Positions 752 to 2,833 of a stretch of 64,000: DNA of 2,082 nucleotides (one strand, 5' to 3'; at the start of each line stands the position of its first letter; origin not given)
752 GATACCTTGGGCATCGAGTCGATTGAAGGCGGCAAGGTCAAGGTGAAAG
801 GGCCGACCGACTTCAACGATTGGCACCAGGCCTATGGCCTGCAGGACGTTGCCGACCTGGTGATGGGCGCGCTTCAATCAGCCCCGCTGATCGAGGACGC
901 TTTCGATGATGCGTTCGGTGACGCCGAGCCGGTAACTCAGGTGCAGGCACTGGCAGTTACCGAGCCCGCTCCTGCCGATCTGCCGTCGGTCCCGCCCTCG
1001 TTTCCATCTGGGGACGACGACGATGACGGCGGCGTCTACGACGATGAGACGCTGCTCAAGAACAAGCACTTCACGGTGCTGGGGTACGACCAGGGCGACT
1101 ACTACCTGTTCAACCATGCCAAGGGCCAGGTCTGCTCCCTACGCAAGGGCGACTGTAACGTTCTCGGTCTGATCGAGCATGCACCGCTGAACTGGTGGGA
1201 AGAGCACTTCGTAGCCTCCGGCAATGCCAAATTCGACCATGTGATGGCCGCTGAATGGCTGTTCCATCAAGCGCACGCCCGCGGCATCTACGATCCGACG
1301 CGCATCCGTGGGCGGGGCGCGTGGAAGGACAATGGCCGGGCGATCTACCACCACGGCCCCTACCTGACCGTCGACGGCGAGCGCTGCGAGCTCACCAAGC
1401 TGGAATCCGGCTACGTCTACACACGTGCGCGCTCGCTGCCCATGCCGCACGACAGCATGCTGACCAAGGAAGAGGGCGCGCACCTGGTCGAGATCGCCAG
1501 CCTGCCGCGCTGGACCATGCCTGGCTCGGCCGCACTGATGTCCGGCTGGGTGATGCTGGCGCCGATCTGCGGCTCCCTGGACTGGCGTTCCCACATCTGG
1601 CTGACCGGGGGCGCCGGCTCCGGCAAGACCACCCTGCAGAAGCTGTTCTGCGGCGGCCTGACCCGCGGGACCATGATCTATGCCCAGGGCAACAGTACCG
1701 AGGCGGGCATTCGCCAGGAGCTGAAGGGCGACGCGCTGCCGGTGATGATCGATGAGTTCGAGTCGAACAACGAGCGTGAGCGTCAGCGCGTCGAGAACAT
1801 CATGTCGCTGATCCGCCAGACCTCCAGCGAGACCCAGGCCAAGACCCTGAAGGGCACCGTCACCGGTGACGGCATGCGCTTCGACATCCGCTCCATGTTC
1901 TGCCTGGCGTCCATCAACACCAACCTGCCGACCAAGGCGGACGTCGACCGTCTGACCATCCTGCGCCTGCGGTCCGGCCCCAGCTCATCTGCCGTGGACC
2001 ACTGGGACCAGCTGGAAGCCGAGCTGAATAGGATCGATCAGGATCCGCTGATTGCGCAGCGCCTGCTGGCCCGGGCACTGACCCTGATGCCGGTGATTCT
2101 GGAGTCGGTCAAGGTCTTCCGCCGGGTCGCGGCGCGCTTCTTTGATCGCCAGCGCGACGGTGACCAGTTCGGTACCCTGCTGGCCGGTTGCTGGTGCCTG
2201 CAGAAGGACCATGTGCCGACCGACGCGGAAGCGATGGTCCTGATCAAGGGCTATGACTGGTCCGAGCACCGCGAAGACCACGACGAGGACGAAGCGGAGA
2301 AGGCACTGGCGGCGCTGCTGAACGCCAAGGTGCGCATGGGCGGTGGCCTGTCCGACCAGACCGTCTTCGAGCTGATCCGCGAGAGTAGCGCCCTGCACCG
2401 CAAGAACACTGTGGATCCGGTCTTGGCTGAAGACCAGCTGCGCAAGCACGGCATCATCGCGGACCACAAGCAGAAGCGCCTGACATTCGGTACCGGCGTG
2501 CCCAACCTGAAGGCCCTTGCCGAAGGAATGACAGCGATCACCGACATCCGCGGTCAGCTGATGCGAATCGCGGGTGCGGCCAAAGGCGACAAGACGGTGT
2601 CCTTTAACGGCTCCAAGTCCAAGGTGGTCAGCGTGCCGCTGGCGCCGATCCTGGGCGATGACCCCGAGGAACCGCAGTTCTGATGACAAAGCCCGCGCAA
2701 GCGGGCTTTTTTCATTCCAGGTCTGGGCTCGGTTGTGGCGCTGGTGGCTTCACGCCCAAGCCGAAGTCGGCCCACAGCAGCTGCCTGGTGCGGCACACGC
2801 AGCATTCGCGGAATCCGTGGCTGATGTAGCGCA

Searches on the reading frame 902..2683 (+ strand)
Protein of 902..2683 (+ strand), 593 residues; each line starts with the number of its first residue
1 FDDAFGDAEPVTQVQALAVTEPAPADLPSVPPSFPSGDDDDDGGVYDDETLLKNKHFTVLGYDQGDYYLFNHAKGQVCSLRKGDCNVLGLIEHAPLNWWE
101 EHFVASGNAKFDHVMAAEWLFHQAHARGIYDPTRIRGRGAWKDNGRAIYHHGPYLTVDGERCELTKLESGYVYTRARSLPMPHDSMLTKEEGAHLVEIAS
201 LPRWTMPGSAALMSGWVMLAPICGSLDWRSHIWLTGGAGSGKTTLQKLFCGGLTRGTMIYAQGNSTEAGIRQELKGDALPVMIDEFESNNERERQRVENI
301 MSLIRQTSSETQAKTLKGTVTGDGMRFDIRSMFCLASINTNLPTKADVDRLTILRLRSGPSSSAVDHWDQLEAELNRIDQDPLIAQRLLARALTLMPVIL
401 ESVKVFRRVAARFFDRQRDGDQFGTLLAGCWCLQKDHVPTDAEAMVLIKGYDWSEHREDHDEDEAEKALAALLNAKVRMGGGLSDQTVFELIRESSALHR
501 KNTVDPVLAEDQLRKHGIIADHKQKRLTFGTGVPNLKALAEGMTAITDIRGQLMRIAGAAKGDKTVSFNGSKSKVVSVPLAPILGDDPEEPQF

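Call 38: find_related_loci(query=window:902-2683:+, collection=viral_contigs, flank=10000)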
Query window:902-2683:+ (593 aa) in viral_contigs; peptide patterns used: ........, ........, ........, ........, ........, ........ (x = any residue, [..] = any of these).
4 stretches matched a pattern; 3 encode a relative of the query (tblastn E <= 1e-3); 3 distinct loci.
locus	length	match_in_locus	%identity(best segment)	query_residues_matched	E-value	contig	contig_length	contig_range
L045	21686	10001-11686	71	17-584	0e+0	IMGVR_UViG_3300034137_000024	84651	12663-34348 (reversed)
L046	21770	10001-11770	67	3-585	0e+0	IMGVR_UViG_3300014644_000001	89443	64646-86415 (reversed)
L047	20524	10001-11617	35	51-584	3e-105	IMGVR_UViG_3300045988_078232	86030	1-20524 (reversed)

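Call 76: find_related_loci(query=L047:10001-11617:+, collection=viral_contigs, flank=2500)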
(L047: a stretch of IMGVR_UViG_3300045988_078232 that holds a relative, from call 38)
Query L047:10001-11617:+ (539 aa) in viral_contigs; peptide patterns used: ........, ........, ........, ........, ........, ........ (x = any residue, [..] = any of these).
1 stretches matched a pattern; 1 encode a relative of the query (tblastn E <= 1e-3); 1 distinct loci.
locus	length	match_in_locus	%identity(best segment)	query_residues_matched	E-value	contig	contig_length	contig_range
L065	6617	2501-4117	100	1-539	0e+0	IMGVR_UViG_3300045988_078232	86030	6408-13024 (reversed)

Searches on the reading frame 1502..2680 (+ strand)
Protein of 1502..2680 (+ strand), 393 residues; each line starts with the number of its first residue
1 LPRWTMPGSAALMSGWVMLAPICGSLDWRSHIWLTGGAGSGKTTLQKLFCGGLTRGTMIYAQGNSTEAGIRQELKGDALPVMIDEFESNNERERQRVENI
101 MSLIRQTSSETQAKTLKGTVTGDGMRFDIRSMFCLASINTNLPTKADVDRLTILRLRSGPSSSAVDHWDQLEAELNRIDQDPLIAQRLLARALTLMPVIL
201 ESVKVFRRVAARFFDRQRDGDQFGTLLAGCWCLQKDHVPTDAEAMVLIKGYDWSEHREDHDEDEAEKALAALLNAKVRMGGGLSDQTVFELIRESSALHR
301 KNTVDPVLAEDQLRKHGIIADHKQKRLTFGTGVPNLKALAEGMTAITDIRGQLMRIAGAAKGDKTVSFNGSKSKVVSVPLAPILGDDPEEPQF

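Call 62: find_homologous_proteins(query=window:1502-2680:+, max_evalue=0.00001)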
Query window:1502-2680:+ (393 aa): 53 proteins with E <= 0.00001 among 8000 candidates.
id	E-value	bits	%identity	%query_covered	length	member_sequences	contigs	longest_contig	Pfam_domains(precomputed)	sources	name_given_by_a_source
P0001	6.1e-178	610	69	99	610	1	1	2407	-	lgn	-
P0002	3.4e-130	452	52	98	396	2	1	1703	-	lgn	-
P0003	7.9e-122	425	54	96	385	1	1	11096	-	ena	-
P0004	9.4e-107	375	49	98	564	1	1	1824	-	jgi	-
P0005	3.9e-106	373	48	99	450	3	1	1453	-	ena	-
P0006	3.5e-102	360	46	98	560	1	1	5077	-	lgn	-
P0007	1.3e-98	349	44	99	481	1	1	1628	-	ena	-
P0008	1.7e-98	348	46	99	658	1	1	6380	-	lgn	-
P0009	2.0e-97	345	44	97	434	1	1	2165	-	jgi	jgi:putative DNA primase/helicase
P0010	3.3e-95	337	43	97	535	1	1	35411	-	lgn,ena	-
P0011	1.2e-94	335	43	97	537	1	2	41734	-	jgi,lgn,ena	jgi:putative DNA primase/helicase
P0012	1.9e-92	328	47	96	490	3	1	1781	PF13555.13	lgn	-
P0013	8.3e-92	326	44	97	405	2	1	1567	-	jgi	jgi:putative DNA primase/helicase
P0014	9.0e-91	323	46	95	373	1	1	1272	-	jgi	jgi:putative DNA primase/helicase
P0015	1.0e-89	319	44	98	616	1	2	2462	-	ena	-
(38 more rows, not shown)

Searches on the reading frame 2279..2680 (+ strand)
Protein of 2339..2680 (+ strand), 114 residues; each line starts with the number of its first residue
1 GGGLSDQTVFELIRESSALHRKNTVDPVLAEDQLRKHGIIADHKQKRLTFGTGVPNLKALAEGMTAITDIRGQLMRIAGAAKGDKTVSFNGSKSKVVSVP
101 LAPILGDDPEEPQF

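Call 50: find_homologous_proteins(query=window:2339-2680:+, max_evalue=0.001)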
Query window:2339-2680:+: 7 candidates shared short words with the query, none scored E <= 0.001.

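Call 70: predict_structure(alignment_id=A3)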
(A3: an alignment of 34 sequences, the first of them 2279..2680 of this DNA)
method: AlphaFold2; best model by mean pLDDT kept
length: 134 residues; sequences in the alignment: 34
mean_pLDDT: 91.3   pTM: 0.85
mean pLDDT of the five models: 91.3, 91.2, 90.8, 90.1, 89.2
residues with pLDDT >= 90: 109; 70-90: 17; 50-70: 6; < 50: 2
segments of 3 or more residues with pLDDT < 50: none
pLDDT, mean of each block of 10 residues (from residue 1): 85 96 94 94 94 97 96 95 84 95 96 96 81 47
secondary structure, 60 per line:
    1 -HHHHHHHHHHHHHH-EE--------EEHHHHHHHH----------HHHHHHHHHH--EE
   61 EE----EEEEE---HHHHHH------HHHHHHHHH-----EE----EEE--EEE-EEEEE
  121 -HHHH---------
elements in order: H2-15 H29-36 H47-56 E59-62 E67-71 H75-80 H87-95 E107-109 E112-114 E116-120 H122-125

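Call 74: fold_search(model_id=the predicted structure, library=pdb)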
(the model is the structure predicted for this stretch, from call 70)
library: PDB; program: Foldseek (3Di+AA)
matches with E <= 10: 119; with E <= 0.001: 0
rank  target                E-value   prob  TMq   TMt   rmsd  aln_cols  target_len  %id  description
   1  3hyi                  8.0e-01  0.13  0.26  0.15   9.2       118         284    9  Crystal structure of full-length DUF199/WhiA from Thermatoga maritima (released 2009-09-01)
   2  8qx4_A                8.5e-01  0.06  0.21  0.12  11.9       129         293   10  Sulfolobus acidocaldarius Archaellum filament. (released 2024-10-30)
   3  7q91_A                9.6e-01  0.08  0.24  0.14  10.2       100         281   11  Crystal Structure of Agrobacterium tumefaciens NADQ, native form. (released 2022-11-09)
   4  7q94_B                1.1e+00  0.07  0.26  0.16  13.2       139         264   12  Crystal Structure of Agrobacterium tumefaciens NADQ, DNA complex. (released 2022-11-09)
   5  7q92_C                1.2e+00  0.07  0.24  0.14  10.3       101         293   11  Crystal Structure of Agrobacterium tumefaciens NADQ, ATP complex. (released 2022-11-09)
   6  5bs6_D                1.3e+00  0.14  0.28  0.18   4.8        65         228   15  Apo structure of transcriptional factor AraR from Bacteroides thetaiotaomicron VPI (released 2015-06-17)
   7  7q91_D                1.3e+00  0.04  0.24  0.14  16.3       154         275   13  Crystal Structure of Agrobacterium tumefaciens NADQ, native form. (released 2022-11-09)
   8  8fvy_Y                1.7e+00  0.09  0.22  0.24   8.7        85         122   10  40S subunit of the Giardia lamblia 80S ribosome (released 2024-01-24)
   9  7q94_A                2.0e+00  0.05  0.27  0.16  13.0       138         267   12  Crystal Structure of Agrobacterium tumefaciens NADQ, DNA complex. (released 2022-11-09)
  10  7q92_D                2.1e+00  0.06  0.24  0.14   9.6        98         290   10  Crystal Structure of Agrobacterium tumefaciens NADQ, ATP complex. (released 2022-11-09)
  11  6d72_B                2.5e+00  0.02  0.18  0.15  13.5       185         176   10  Crystal structure of spermidine/spermine N-acetyltransferase SpeG from Yersinia pestis in complex with calcium ions. (released 2018-05-16)
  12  5bs6_B                3.6e+00  0.08  0.26  0.17   5.2        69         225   17  Apo structure of transcriptional factor AraR from Bacteroides thetaiotaomicron VPI (released 2015-06-17)
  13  6hd5_u                3.6e+00  0.02  0.22  0.15  14.1       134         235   10  Cryo-EM structure of the ribosome-NatA complex (released 2018-12-19)
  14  5d7l_A                4.5e+00  0.05  0.12  0.07   3.8        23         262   22  Structure of human MR1-5-OP-RU in complex with human MAV36 TCR (released 2016-01-27)
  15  1p1z_A                4.5e+00  0.04  0.12  0.07   4.8        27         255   26  X-RAY CRYSTAL STRUCTURE OF THE LECTIN-LIKE NATURAL KILLER CELL RECEPTOR LY-49C BOUND TO ITS MHC CLASS I LIGAND H-2Kb (released 2003-11-11)
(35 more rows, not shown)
